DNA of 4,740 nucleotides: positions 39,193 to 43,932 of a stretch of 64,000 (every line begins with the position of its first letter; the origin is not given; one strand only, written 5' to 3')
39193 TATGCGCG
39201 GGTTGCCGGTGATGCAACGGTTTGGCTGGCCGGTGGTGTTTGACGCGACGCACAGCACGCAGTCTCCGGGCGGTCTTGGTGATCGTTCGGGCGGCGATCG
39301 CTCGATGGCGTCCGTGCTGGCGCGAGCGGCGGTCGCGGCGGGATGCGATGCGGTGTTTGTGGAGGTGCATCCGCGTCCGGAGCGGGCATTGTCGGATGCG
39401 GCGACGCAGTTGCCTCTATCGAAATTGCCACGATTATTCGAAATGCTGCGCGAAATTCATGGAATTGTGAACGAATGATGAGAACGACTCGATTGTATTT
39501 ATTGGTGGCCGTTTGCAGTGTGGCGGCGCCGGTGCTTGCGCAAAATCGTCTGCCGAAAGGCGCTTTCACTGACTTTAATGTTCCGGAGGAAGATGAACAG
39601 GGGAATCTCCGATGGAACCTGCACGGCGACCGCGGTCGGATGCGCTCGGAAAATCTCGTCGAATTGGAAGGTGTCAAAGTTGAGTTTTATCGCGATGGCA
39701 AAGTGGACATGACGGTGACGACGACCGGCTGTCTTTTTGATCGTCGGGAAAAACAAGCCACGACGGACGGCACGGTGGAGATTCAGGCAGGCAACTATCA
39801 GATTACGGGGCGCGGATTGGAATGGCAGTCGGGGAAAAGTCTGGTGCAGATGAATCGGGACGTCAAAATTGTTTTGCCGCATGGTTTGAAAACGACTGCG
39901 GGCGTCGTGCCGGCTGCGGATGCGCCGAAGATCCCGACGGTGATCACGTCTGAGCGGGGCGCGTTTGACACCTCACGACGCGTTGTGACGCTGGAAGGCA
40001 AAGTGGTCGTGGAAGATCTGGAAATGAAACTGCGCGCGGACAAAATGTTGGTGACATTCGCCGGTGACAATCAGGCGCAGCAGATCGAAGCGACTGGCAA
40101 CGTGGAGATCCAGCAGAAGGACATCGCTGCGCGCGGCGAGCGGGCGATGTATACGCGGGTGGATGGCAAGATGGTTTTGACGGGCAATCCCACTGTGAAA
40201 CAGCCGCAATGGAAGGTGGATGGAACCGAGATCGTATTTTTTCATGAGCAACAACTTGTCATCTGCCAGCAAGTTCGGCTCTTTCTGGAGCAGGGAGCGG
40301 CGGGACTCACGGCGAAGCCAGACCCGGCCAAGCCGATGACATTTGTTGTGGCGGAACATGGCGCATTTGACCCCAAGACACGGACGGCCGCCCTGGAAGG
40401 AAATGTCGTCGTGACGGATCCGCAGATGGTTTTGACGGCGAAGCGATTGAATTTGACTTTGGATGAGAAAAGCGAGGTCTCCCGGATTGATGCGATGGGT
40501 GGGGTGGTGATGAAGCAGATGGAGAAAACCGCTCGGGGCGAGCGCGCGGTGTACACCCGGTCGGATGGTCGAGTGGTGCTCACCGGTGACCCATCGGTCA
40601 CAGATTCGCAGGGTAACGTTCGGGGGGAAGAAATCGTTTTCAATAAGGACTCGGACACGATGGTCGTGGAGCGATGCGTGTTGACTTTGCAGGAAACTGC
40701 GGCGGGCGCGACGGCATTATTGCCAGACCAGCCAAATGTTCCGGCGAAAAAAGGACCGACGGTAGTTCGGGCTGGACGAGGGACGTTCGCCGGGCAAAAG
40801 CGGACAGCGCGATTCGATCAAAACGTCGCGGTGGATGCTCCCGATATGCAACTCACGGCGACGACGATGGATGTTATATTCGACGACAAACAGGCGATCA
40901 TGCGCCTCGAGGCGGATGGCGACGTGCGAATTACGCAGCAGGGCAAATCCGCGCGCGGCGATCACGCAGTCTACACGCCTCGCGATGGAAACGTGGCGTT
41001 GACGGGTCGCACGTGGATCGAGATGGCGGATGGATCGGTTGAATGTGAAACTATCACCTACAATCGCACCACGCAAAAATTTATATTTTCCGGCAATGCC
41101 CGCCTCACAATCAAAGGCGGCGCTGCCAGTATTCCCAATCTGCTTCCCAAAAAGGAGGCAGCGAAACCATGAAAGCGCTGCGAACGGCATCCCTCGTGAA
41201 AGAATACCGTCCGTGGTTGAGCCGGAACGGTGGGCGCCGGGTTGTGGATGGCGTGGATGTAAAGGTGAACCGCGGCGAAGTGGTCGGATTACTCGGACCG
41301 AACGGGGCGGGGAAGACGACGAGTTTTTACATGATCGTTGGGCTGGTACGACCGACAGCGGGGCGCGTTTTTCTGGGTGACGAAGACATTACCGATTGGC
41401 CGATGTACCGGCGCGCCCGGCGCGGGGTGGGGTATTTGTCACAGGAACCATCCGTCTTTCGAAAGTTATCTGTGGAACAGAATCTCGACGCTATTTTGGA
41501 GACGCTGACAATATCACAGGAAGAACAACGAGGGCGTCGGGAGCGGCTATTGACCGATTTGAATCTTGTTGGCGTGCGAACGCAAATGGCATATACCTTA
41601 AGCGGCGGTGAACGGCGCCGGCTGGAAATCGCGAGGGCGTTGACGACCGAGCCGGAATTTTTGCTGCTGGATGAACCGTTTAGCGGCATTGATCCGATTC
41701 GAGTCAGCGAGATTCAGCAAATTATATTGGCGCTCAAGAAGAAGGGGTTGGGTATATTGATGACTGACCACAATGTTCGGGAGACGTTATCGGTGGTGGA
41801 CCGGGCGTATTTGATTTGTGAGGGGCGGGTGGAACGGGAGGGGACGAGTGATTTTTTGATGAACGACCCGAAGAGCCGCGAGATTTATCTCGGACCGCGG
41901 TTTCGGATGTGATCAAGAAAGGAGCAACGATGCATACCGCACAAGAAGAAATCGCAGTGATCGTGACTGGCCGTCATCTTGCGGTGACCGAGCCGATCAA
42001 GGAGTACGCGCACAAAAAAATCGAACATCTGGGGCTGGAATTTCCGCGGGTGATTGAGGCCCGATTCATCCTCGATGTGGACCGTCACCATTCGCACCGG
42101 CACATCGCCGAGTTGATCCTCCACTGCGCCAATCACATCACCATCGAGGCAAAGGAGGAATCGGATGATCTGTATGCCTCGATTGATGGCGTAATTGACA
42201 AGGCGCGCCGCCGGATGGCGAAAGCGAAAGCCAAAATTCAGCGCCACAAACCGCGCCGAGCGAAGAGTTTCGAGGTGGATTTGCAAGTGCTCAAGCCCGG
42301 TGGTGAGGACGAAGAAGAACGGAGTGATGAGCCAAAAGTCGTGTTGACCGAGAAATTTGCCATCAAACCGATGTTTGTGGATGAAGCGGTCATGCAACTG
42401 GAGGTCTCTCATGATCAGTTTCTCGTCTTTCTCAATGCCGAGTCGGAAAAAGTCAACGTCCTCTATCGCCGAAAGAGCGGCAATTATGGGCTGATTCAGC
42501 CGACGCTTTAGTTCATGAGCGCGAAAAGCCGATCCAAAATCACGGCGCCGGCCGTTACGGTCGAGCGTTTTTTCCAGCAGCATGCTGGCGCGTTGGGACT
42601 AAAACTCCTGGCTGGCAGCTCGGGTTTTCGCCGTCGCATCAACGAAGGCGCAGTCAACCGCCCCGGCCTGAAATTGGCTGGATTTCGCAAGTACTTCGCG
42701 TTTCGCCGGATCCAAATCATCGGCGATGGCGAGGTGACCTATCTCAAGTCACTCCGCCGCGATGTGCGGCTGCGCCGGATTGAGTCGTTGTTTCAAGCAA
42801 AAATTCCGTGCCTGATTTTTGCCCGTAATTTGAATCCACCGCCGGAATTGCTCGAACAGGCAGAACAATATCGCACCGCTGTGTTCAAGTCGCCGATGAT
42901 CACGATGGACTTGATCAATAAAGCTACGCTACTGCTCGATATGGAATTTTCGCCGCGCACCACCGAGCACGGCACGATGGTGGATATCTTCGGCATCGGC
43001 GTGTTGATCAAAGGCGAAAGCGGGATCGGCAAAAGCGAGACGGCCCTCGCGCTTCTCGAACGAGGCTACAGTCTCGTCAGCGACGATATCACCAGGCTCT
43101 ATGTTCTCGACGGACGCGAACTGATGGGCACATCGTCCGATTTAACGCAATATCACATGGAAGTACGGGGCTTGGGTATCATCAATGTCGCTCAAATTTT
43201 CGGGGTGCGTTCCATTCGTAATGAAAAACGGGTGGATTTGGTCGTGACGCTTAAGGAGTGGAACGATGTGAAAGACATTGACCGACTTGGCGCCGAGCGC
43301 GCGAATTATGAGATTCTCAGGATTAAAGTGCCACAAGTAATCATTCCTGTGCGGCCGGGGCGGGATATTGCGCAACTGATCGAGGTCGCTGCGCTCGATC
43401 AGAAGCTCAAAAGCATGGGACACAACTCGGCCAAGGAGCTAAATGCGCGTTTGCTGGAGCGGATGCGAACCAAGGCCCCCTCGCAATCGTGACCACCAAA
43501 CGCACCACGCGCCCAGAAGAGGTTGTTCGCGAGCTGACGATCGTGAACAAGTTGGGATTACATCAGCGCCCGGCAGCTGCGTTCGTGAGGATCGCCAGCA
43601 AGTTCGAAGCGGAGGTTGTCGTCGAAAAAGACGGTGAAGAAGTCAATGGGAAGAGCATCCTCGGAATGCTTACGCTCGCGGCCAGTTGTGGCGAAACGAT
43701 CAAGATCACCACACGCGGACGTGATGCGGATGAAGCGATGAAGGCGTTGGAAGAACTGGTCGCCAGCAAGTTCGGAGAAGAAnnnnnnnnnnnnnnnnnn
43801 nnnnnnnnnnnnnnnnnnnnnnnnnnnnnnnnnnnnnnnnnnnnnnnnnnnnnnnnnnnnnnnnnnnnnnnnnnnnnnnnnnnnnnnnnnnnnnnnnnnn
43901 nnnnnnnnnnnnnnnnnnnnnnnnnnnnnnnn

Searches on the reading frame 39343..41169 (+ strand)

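Call 47: search_protein_families(library=ncbifam, proteins=[window:39343-41169:+], max_evalue=1e-10)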
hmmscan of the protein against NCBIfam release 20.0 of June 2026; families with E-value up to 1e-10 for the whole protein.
window:39343-41169:+ (609 aa): 3 families
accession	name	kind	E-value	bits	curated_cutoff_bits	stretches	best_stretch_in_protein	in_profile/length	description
TIGR03002.1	outer_YhbN_LptA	equivalog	5.4e-48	162.5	71.7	3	198-308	9-125/142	lipopolysaccharide transport periplasmic protein LptA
TIGR04409.1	LptC_YrbK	equivalog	8.3e-22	77.6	38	0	84-177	84-179/180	LPS export ABC transporter periplasmic protein LptC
NF008143.0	PRK10894.1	equivalog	3e-17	62.5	234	0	192-304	29-148/184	lipopolysaccharide ABC transporter substrate-binding protein LptA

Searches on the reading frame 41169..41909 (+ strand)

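Call 47: search_protein_families(library=ncbifam, proteins=[window:41169-41909:+], max_evalue=1e-10)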
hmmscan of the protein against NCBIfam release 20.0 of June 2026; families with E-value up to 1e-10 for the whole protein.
window:41169-41909:+ (247 aa): 160 families (the best 25 are shown)
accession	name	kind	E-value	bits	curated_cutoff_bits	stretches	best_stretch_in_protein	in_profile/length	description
TIGR04406.1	LPS_export_lptB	equivalog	3.4e-100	334.2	240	1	21-247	12-239/239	LPS export ABC transporter ATP-binding protein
NF008144.0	PRK10895.1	equivalog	6.1e-81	271.4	381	1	21-247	14-241/241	LPS export ABC transporter ATP-binding protein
TIGR01188.1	drrA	subfamily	2e-49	168.5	312.45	1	24-230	7-211/302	daunorubicin resistance ABC transporter, ATP-binding protein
TIGR03410.1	urea_trans_UrtE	equivalog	2.3e-43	148.3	285.8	1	21-229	11-218/230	urea ABC transporter ATP-binding subunit UrtE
NF008449.1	PRK11300.1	equivalog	1.4e-40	139.1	362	1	18-242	13-253/255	high-affinity branched-chain amino acid ABC transporter ATP-binding protein LivG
TIGR03411.1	urea_trans_UrtD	equivalog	5.8e-40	137.4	304.1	1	22-242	14-241/242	urea ABC transporter ATP-binding protein UrtD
TIGR01186.1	proV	subfamily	1e-39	136.7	326.6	1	20-235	3-222/363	betaine/proline/choline family ABC transporter ATP-binding protein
TIGR03864.1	PQQ_ABC_ATP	hypoth_equivalog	1.5e-39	135.8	302.25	1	20-235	11-224/236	ABC transporter, ATP-binding subunit, PQQ-dependent alcohol dehydrogenase system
NF033858.1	ABC2_perm_RbbA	equivalog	1.6e-39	135.5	1050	1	24-234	280-488/909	ribosome-associated ATPase/putative transporter RbbA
TIGR03265.1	PhnT2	equivalog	3.8e-39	134.9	457.7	1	23-237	17-229/353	putative 2-aminoethylphosphonate ABC transporter ATP-binding protein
NF008626.0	PRK11614.1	equivalog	3.8e-39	134.6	441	1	24-242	19-236/237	high-affinity branched-chain amino acid ABC transporter ATP-binding protein LivF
TIGR03740.1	galliderm_ABC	subfamily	3e-38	131.7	309.75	1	21-226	11-207/223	lantibiotic protection ABC transporter ATP-binding subunit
TIGR00968.1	3a0106s01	subfamily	5.7e-38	130.8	342.75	1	21-237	11-225/237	sulfate ABC transporter ATP-binding protein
NF008039.0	PRK10771.1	equivalog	2.4e-37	128.6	298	1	30-242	19-229/234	thiamine ABC transporter ATP-binding protein ThiQ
NF040840.2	tungstate_WtpC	equivalog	1.3e-36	126.6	440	1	27-239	17-227/347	tungstate ABC transporter ATP-binding protein WtpC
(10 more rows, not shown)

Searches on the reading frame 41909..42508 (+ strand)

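Call 47: search_protein_families(library=ncbifam, proteins=[window:41909-42508:+], max_evalue=1e-10)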
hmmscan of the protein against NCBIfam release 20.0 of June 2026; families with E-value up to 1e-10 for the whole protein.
window:41909-42508:+ (200 aa): 2 families
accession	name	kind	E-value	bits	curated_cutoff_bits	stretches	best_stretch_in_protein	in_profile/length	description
TIGR00741.1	yfiA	equivalog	1.4e-17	64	40.9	1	17-114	3-99/102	ribosome hibernation-promoting factor, HPF/YfiA family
NF007780.0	PRK10470.1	equivalog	2.4e-13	50.2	125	1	18-113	4-95/95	ribosome hibernation promoting factor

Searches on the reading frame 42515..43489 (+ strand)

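Call 47: search_protein_families(library=ncbifam, proteins=[window:42515-43489:+], max_evalue=1e-10)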
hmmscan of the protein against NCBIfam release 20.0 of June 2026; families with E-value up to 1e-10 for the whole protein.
window:42515-43489:+ (325 aa): 2 families
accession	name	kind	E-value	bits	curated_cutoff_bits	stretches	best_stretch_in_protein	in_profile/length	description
TIGR00679.1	hpr-ser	equivalog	1.2e-106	356.3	240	1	14-316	1-299/300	HPr(Ser) kinase/phosphatase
NF003883.0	PRK05428.2-1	equivalog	9.5e-39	132.7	252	1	148-320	15-183/189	HPr kinase/phosphorylase-related protein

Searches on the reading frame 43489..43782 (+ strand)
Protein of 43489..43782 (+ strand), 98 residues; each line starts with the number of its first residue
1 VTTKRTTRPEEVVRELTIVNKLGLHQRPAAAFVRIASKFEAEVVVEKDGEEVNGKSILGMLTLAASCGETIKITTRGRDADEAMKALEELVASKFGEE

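Call 73: search_protein_families(library=pfam, proteins=[window:43489-43782:+], max_evalue=0.0001)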
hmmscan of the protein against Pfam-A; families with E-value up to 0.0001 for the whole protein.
window:43489-43782:+ (98 aa): 1 family
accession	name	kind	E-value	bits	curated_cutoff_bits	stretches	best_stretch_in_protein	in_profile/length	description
PF00381.24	PTS-HPr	-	1.3e-29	102.5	23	1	14-92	3-80/81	PTS HPr component phosphorylation site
